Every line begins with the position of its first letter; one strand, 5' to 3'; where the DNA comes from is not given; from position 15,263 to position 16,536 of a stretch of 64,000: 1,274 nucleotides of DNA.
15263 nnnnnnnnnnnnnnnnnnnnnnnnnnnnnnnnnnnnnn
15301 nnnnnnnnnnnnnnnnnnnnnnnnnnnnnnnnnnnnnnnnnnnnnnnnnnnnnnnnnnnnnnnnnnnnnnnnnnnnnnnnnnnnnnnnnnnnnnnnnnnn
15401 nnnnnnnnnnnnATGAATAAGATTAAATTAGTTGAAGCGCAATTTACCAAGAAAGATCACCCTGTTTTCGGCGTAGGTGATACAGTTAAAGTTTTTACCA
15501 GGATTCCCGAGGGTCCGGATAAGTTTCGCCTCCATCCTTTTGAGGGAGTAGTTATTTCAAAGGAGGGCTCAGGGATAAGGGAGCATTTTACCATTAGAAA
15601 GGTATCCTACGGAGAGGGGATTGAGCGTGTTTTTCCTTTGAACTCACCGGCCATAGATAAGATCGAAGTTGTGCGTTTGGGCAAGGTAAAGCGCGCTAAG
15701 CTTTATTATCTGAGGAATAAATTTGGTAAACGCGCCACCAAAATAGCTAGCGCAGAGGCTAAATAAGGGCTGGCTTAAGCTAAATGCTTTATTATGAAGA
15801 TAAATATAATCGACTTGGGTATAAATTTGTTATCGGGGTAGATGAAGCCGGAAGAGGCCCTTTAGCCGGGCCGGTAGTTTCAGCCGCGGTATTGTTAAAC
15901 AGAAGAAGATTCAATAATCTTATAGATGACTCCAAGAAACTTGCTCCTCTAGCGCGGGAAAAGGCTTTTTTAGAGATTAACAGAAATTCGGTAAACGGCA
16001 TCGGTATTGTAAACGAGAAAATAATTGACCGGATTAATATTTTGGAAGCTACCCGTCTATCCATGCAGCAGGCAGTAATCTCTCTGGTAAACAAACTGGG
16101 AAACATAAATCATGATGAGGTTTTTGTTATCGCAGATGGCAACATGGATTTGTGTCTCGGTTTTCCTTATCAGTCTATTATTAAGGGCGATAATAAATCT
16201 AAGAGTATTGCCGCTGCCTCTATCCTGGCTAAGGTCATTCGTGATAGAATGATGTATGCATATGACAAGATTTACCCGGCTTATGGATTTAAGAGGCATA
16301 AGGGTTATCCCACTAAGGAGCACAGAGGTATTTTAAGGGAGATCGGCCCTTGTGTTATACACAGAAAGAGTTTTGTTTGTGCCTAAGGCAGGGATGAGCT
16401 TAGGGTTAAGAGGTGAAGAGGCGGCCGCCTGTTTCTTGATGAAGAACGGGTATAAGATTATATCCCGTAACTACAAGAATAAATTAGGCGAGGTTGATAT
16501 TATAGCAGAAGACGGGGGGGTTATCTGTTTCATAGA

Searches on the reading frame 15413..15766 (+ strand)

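Call 6: search_protein_families(library=ncbifam, proteins=[window:15413-15766:+])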
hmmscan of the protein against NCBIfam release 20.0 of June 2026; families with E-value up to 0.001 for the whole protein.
window:15413-15766:+ (117 aa): 1 family
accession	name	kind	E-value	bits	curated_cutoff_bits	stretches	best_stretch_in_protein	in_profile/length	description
TIGR01024.1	rplS_bact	equivalog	3.3e-40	136.7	90.7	1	2-111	2-110/114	50S ribosomal protein L19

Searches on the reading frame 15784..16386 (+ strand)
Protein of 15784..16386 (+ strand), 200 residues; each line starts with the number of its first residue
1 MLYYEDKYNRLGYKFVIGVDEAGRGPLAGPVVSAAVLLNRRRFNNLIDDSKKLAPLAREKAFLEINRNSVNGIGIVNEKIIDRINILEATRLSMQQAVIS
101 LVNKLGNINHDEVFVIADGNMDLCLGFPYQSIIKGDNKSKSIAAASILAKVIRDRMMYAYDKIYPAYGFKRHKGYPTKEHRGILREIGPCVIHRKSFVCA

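Call 6: search_protein_families(library=ncbifam, proteins=[window:15784-16386:+])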
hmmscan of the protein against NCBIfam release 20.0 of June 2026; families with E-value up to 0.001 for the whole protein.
window:15784-16386:+ (200 aa): 10 families
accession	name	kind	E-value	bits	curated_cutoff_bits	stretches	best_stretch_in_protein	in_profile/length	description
NF000594.1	PRK00015.1-1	equivalog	2e-65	220.9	243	1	1-197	56-245/251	ribonuclease HII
NF000595.1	PRK00015.1-3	equivalog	7.2e-62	208.7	167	1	14-198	2-182/188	ribonuclease HII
NF000596.1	PRK00015.1-4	equivalog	1e-52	178.7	251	1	16-198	2-178/186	ribonuclease HII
NF010538.0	PRK13926.1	equivalog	4.2e-48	164.4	285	1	4-198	12-199/213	ribonuclease HII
NF010537.0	PRK13925.1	equivalog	1.8e-46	158.3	252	1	14-198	10-193/200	ribonuclease HII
NF000598.1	PRK00015.2-2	equivalog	9.6e-46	156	273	1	4-198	10-201/203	ribonuclease HII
NF000600.1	PRK00015.2-4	equivalog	7.4e-41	140.1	364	1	5-198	19-208/212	ribonuclease HII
NF011119.0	PRK14550.1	equivalog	1.1e-21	77.8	350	1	16-198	2-186/204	ribonuclease HII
TIGR00729.1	TIGR00729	equivalog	5.6e-18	65.7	123.3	1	16-176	1-172/207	ribonuclease HII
TIGR00716.1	rnhC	equivalog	0.00067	19.1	161.2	0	14-68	81-135/284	ribonuclease HIII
